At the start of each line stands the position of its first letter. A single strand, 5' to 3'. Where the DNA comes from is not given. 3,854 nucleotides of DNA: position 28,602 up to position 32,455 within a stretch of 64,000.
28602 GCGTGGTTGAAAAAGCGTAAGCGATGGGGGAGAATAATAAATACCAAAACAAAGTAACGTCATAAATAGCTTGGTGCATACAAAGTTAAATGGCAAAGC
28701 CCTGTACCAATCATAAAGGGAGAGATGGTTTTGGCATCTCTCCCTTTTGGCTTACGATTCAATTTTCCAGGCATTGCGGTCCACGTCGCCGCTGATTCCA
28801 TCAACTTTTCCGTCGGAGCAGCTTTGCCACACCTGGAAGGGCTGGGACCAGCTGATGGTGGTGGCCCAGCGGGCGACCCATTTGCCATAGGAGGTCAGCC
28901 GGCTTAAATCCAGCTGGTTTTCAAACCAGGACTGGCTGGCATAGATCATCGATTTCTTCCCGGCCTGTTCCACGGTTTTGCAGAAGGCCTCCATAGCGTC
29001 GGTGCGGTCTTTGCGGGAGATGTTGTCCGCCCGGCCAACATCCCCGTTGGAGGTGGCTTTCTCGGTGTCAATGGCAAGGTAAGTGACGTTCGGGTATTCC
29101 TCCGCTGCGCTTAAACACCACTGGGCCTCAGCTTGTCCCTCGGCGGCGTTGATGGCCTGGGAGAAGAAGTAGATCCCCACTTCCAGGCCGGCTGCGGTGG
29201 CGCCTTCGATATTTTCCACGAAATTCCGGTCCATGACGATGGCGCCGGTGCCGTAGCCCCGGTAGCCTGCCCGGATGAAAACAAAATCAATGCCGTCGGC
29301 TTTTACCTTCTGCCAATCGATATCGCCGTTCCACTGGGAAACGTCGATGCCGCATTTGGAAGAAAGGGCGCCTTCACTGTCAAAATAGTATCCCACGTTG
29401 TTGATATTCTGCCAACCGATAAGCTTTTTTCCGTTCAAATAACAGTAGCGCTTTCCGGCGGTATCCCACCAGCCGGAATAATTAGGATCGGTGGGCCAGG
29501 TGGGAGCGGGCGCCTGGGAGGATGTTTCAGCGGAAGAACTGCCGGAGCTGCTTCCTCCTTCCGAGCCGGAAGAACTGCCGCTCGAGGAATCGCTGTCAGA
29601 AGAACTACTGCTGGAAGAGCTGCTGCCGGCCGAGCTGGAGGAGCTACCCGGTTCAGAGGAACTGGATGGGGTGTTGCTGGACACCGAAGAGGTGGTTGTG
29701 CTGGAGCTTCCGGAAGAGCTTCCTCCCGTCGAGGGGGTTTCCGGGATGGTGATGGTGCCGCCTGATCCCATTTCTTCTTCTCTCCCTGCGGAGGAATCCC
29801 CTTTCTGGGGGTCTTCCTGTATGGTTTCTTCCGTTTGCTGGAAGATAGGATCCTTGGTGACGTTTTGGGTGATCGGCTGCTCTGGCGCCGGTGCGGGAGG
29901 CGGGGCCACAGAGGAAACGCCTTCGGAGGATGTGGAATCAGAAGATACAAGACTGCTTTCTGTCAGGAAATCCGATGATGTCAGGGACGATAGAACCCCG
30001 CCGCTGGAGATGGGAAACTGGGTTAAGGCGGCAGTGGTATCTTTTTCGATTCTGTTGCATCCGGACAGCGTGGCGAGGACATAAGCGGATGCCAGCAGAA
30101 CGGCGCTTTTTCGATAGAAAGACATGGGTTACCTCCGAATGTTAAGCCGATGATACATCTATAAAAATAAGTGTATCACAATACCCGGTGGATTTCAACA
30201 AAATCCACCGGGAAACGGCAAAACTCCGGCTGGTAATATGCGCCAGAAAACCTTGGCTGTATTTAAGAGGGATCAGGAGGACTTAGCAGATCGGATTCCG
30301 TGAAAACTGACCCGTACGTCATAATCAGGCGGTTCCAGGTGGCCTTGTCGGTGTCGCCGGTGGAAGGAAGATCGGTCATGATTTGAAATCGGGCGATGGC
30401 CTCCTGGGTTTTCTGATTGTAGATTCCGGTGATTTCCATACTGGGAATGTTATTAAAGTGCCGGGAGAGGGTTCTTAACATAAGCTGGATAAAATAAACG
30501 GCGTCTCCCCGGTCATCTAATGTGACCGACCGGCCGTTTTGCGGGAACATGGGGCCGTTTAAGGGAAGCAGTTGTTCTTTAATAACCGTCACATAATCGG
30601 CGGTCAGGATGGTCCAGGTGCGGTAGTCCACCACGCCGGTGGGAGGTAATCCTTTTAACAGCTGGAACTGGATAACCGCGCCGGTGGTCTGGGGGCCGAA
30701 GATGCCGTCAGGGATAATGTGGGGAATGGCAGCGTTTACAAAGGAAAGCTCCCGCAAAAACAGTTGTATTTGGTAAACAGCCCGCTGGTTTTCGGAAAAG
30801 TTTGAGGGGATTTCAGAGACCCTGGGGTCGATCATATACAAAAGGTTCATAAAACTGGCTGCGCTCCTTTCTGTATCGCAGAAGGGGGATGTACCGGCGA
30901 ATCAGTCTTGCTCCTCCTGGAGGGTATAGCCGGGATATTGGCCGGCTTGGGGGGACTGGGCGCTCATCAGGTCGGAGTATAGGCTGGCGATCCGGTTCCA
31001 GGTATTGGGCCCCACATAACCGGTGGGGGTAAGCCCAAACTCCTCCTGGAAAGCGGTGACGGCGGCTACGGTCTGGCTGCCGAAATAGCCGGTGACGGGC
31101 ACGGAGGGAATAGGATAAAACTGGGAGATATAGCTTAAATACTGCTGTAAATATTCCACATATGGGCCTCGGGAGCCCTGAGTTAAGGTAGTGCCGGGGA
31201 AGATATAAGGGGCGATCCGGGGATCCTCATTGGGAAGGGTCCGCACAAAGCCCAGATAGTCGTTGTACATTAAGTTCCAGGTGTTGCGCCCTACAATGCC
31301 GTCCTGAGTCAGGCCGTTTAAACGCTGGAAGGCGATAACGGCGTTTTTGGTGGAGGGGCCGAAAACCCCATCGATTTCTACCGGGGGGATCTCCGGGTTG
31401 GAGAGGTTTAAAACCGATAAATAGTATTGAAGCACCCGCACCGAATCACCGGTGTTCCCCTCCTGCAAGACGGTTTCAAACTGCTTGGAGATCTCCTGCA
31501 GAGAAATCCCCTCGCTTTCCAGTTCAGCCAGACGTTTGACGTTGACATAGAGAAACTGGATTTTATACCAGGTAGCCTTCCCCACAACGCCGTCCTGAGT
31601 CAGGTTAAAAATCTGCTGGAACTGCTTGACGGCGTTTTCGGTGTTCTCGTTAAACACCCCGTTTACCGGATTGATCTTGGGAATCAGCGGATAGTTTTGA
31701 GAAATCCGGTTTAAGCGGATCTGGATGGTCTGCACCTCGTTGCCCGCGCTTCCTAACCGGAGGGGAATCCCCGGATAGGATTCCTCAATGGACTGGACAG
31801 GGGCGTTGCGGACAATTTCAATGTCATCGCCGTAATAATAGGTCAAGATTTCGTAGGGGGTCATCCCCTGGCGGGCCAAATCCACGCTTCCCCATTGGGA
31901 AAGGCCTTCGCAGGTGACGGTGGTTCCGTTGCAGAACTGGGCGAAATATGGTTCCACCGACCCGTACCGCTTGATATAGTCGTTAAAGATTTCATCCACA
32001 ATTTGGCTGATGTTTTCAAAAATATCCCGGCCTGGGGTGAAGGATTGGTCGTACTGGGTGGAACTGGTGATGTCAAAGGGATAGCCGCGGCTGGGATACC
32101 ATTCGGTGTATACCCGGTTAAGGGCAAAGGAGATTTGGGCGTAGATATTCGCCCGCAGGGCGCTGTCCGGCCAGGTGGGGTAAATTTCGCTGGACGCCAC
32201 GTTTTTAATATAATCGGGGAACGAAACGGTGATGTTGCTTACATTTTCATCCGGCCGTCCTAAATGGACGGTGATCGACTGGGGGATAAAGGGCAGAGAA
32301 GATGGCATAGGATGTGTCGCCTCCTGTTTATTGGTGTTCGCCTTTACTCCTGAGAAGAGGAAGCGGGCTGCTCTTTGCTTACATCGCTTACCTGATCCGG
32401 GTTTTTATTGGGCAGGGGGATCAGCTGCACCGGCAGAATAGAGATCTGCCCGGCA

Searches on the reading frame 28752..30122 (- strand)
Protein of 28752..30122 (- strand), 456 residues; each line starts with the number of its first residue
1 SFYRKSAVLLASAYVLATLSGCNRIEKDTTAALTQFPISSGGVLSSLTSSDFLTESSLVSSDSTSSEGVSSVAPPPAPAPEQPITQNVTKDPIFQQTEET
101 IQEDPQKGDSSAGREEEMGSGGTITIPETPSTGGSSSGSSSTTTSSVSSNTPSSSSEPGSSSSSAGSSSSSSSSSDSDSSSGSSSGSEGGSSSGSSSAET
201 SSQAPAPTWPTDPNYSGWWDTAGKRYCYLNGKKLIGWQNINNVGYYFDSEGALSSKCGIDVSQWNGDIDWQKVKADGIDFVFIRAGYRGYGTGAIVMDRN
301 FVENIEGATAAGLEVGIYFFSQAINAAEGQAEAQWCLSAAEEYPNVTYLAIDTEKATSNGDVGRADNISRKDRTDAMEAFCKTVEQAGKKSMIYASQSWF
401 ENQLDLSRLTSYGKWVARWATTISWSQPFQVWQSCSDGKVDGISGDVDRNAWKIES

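Call 50: search_protein_families(library=pfam, proteins=[window:28752-30122:-], max_evalue=0.0001)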
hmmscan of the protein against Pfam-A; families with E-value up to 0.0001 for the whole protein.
window:28752-30122:- (456 aa): 1 family
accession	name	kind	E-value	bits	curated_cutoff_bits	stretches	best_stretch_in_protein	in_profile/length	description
PF01183.26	Glyco_hydro_25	-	1.2e-32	114.1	27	1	259-443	1-180/180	Glycosyl hydrolases family 25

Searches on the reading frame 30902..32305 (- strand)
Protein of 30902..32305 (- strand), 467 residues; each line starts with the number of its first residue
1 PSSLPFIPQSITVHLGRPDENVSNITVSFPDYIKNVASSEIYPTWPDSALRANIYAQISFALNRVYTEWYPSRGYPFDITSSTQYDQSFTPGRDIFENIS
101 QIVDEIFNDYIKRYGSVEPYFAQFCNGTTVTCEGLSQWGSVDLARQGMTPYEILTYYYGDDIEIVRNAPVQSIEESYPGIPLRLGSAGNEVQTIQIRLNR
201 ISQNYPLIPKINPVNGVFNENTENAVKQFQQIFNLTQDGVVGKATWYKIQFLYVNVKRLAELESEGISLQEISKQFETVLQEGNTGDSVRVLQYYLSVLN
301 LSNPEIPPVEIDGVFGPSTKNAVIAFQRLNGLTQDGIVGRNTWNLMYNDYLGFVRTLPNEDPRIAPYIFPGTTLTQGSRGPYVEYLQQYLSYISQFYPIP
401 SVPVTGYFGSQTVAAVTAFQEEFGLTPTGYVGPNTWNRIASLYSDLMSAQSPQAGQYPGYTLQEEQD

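Call 50: search_protein_families(library=pfam, proteins=[window:30902-32305:-], max_evalue=0.0001)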
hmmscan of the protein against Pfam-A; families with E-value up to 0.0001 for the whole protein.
window:30902-32305:- (467 aa): 2 families
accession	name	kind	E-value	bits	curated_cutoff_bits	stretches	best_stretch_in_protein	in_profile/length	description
PF01471.23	PG_binding_1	-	1.6e-54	182.3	23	3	379-438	1-56/57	Putative peptidoglycan binding domain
PF09374.15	PG_binding_3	-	5.2e-06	27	24.6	0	289-323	3-31/76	Predicted Peptidoglycan domain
